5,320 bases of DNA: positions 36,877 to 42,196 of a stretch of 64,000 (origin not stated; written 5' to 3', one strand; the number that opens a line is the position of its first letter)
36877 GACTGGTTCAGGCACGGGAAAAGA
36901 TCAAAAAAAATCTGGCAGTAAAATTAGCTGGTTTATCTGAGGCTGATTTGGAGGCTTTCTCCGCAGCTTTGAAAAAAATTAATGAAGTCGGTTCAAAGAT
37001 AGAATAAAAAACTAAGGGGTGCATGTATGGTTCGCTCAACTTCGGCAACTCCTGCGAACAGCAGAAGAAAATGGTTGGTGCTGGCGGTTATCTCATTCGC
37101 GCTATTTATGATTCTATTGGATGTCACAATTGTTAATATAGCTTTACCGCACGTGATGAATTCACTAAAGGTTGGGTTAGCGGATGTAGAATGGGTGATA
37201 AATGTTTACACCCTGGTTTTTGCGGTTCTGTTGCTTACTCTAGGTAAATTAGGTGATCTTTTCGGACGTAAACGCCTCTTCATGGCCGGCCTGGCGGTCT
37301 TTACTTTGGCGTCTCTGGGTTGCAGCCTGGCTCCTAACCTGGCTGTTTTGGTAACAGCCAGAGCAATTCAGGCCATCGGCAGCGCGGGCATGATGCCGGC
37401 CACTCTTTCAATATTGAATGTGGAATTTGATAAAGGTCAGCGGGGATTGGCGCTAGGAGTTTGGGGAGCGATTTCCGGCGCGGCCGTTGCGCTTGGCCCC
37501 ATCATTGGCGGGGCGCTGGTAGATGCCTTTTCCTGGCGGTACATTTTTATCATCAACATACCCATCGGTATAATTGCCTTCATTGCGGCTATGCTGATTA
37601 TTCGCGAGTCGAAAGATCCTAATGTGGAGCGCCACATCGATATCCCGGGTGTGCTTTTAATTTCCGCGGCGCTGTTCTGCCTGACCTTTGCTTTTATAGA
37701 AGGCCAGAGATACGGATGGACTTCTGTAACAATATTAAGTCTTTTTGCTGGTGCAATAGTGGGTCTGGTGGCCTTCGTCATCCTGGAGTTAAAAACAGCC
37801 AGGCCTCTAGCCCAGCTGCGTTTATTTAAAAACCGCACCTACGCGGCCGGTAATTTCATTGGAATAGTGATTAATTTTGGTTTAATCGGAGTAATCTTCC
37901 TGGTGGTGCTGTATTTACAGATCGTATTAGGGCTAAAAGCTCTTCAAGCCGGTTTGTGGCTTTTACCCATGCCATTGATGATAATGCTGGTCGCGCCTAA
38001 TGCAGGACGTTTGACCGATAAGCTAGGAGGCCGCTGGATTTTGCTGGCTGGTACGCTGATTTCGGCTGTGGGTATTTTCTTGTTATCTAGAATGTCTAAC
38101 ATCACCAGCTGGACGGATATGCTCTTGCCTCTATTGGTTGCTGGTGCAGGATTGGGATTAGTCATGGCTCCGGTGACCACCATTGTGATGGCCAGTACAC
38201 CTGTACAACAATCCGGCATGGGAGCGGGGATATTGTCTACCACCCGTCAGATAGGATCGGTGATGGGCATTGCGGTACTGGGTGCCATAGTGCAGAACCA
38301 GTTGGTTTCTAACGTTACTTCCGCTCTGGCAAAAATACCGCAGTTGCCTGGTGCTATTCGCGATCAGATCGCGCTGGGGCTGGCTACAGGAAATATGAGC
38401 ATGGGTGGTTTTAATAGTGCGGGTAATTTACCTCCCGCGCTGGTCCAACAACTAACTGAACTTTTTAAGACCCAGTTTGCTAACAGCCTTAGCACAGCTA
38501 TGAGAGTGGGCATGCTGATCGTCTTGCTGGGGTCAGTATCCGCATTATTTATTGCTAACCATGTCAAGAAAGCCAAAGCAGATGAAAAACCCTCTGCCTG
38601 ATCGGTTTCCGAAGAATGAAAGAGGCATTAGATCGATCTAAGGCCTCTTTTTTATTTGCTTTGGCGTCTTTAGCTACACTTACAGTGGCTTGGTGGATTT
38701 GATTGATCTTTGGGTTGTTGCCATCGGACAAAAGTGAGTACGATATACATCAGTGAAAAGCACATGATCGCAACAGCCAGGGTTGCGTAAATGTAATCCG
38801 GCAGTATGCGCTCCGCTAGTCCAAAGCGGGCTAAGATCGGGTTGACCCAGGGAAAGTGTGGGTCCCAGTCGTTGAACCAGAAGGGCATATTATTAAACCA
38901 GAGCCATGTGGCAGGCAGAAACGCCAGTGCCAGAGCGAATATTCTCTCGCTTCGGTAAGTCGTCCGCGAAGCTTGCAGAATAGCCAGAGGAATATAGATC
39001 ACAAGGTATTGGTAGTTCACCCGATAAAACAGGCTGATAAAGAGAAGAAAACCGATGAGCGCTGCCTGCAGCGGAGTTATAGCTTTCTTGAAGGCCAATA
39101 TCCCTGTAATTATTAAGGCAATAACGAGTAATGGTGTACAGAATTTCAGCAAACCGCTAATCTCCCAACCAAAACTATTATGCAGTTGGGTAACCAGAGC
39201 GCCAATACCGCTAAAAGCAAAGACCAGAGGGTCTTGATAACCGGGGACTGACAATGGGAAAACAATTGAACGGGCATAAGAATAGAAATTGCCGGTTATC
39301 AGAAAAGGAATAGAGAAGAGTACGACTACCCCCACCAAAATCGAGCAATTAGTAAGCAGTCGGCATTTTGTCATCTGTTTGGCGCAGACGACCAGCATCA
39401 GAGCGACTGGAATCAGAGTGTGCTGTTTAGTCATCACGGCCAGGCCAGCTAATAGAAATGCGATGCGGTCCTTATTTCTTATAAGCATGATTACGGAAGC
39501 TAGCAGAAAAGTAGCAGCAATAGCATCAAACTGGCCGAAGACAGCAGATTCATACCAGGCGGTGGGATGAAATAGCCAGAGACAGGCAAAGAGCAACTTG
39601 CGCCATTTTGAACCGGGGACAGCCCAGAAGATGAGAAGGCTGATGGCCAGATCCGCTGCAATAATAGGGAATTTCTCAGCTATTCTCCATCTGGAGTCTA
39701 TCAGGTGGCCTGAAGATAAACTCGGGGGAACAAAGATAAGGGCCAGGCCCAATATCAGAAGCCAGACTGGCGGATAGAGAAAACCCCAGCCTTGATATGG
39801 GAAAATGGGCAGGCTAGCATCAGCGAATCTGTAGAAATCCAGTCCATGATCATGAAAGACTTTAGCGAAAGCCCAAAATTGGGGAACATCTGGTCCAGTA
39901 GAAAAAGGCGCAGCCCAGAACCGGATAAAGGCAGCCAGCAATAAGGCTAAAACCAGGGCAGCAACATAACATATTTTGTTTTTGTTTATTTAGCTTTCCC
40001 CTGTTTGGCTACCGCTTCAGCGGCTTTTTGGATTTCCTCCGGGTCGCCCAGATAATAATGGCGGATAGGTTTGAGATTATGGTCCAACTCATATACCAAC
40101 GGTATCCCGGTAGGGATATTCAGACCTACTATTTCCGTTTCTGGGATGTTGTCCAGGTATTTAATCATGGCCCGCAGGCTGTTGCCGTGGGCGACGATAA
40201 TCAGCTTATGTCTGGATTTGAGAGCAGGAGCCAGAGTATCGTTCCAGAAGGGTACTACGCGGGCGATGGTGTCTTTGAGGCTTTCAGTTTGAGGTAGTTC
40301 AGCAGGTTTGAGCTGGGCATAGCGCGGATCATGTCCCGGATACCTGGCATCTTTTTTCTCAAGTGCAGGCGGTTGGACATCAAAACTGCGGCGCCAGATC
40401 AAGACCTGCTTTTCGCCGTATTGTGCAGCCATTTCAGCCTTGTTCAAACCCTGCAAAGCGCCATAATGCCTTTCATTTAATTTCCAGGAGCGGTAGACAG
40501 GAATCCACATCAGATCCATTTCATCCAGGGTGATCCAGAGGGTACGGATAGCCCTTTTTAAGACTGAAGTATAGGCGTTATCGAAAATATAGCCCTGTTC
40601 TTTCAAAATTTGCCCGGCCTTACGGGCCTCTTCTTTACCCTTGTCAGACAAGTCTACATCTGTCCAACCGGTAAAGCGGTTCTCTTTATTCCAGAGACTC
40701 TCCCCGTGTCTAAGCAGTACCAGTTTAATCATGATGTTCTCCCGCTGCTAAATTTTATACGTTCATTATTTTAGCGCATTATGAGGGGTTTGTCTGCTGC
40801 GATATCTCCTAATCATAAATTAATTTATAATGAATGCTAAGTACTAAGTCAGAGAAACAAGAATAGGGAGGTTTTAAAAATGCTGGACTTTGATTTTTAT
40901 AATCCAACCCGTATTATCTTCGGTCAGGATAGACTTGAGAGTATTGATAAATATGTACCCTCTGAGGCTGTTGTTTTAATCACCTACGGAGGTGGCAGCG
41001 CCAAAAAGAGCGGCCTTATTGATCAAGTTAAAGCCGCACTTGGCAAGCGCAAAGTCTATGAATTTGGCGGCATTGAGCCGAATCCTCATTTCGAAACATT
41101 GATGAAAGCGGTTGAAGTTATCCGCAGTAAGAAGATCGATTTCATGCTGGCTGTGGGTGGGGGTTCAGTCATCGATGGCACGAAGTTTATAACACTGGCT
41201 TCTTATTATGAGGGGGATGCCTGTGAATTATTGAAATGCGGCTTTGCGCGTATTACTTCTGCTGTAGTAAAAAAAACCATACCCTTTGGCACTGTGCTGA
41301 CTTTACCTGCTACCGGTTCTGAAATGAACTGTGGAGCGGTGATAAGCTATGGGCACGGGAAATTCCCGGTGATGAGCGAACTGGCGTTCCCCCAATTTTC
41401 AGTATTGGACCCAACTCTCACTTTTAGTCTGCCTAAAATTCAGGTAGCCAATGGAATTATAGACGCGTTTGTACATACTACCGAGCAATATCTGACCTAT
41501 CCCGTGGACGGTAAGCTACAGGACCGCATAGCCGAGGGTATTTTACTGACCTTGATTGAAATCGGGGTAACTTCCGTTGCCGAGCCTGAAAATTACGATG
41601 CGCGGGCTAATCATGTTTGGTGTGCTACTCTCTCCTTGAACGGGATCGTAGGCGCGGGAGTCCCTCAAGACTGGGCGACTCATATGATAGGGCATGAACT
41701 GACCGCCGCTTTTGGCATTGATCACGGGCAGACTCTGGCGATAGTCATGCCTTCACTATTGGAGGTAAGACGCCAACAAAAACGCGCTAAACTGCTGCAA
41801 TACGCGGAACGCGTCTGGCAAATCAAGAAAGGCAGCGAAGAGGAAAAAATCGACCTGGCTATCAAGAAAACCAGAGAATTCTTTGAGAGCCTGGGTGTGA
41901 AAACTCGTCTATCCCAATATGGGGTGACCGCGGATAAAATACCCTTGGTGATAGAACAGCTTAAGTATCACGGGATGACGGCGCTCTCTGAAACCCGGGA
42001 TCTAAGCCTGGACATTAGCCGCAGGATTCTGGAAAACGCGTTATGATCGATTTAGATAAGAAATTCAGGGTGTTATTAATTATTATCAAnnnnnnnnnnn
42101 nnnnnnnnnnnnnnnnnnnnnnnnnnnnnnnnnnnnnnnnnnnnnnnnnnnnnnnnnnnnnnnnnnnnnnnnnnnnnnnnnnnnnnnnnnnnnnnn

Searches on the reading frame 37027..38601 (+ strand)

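Call 58: search_protein_families(library=ncbifam, proteins=[window:37027-38601:+], max_evalue=1e-10)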
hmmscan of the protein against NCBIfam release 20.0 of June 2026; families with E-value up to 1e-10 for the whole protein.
window:37027-38601:+ (524 aa): 36 families (the best 25 are shown)
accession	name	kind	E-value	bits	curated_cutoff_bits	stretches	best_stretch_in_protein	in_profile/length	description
TIGR00711.1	efflux_EmrB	subfamily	1.8e-92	310.6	230.2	1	18-438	3-424/485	DHA2 family efflux MFS transporter permease subunit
NF000025.1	MFS_efflux_tcmA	exception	1.4e-77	261.7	999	1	8-521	15-523/538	tetracenomycin C efflux MFS transporter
NF000089.1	qac_MFS_AB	exception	7.8e-67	226.2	900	1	11-423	13-426/514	QacA/B family quaternary ammonium compound efflux MFS transporter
NF033896.2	MFS_LfrA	equivalog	7.4e-65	219.5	825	1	4-502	7-494/504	efflux MFS transporter LfrA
NF011571.1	PRK14995.1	subfamily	2.3e-64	218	701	1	14-506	3-485/493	SmvA family efflux MFS transporter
NF000031.1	MFS_efflux_LmrA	exception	1.5e-55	188.8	850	1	9-421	23-436/484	lincomycin efflux MFS transporter Lmr(A)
NF012169.0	qepA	equivalog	2.9e-52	177.9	1075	1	11-512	15-501/511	fluoroquinolone efflux MFS transporter QepA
NF007799.0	PRK10504.1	subfamily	4.6e-49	167.6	426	1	15-423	9-414/471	multidrug transporter subunit MdtD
NF000391.1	EmrB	exception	3.5e-47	161.2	925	1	17-422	11-418/501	multidrug efflux MFS transporter permease subunit EmrB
NF000060.1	MFS_efflux_LmrB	exception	2.1e-42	145.6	800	1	15-425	15-426/479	lincomycin efflux MFS transporter Lmr(B)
NF012180.1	tet_MFS_43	exception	2.8e-40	138.8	999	1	11-423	15-428/484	tetracycline efflux MFS transporter Tet(43)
NF040895.2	MFS_effux_SdrM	equivalog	7.2e-37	127.5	550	1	17-424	7-406/441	multidrug efflux MFS transporter SdrM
NF040856.1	FexB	exception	3.6e-36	124.9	950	1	17-423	14-421/469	chloramphenicol/florfenicol efflux MFS transporter FexB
NF000218.1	FexA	exception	5.4e-36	124.2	900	1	17-424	21-431/475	chloramphenicol/florfenicol efflux MFS transporter FexA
NF000009.1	tet_MFS_Tcr3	exception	2.7e-34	118.6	1000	1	18-422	32-442/512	tetracycline efflux MFS transporter Tcr3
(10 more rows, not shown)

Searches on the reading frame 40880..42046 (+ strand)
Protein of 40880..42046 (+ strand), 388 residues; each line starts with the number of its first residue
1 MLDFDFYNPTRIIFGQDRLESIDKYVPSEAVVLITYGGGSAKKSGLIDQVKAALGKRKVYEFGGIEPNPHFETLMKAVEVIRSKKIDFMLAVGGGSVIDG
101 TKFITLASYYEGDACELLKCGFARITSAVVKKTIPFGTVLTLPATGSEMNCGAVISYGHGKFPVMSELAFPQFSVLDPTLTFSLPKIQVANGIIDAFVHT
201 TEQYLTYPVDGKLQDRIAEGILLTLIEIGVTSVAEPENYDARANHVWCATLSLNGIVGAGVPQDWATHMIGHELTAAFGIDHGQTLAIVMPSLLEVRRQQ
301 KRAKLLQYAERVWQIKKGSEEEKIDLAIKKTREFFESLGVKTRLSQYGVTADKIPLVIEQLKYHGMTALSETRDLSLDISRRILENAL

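Call 58: search_protein_families(library=ncbifam, proteins=[window:40880-42046:+], max_evalue=1e-10)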
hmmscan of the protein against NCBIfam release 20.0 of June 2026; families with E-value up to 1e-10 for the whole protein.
window:40880-42046:+ (388 aa): 12 families
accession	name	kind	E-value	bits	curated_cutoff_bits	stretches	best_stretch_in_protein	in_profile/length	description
NF011717.0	PRK15138.1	equivalog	1.7e-165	550.8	645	1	1-387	1-386/387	alcohol dehydrogenase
NF058672.1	4HyButDHCUPNE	equivalog_domain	9.5e-36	123.8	500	1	41-386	40-376/378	4-hydroxybutyrate dehydrogenase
TIGR03405.1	Phn_Fe-ADH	equivalog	8.4e-35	120.2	423.7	1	6-358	1-340/355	iron-containing alcohol dehydrogenase PsrA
NF041833.1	Fe_ADH_ErcA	equivalog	3.1e-28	99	550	1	12-359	11-354/382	alcohol dehydrogenase-like regulatory protein ErcA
NF010378.0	PRK13805.1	equivalog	1.9e-27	95.5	951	1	9-361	462-834/872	bifunctional acetaldehyde-CoA/alcohol dehydrogenase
TIGR02638.1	lactal_redase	equivalog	2.5e-27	95.7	523.15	1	44-360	43-356/379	lactaldehyde reductase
NF053866.1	CholDhdGbsBBac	equivalog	1.4e-26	93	550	1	8-386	14-389/392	choline dehydrogenase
NF007911.0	PRK10624.1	equivalog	6.1e-24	84.7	537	1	43-359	43-354/382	lactaldehyde reductase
NF050025.1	SulfAcetaldRedSarD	equivalog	1.8e-22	79.8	700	1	49-359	49-356/385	sulfoacetaldehyde reductase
NF041822.1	daptide_DH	equivalog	4.8e-19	68.5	300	1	74-319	45-297/363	daptide-type RiPP biosynthesis dehydogenase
NF007363.0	PRK09860.1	equivalog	1.6e-17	63.7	581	1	40-357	41-353/383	L-threonine dehydrogenase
NF011998.0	PRK15454.1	equivalog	4.1e-17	62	556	1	72-352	93-360/395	ethanolamine utilization ethanol dehydrogenase EutG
